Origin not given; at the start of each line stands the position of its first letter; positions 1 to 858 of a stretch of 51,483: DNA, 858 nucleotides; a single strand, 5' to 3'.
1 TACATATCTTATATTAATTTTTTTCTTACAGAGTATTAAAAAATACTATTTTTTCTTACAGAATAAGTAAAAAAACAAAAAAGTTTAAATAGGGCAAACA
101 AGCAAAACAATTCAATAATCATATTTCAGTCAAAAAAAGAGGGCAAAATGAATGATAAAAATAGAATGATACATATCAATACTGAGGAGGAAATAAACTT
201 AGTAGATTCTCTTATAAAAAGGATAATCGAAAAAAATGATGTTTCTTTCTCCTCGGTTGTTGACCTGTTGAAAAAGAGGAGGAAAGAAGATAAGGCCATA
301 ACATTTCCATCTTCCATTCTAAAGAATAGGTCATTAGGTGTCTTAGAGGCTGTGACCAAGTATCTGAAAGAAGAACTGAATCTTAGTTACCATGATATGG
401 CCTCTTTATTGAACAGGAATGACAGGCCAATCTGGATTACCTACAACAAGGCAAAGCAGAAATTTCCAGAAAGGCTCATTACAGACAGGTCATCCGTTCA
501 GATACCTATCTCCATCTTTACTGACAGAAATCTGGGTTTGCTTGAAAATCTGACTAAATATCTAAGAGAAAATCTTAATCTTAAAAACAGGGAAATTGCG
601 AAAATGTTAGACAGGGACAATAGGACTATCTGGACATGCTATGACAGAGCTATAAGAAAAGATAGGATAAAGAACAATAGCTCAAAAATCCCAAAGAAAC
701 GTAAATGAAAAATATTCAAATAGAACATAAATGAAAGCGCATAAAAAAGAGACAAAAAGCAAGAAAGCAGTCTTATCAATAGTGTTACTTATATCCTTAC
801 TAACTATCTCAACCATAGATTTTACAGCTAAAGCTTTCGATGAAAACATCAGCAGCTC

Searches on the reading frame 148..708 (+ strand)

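Call 12: search_protein_families(library=pfam, proteins=[window:148-708:+], max_evalue=0.01)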
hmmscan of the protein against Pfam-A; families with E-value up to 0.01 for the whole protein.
window:148-708:+ (186 aa): 2 families
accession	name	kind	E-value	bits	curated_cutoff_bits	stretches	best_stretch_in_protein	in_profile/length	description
PF08281.18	Sigma70_r4_2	-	0.0053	16.8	25.7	0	139-170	21-52/54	Sigma-70, region 4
PF20920.2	DAXX_hist_bd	-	0.0072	16.6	27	0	10-57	2-46/84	Death domain-associated protein 6, histone binding domain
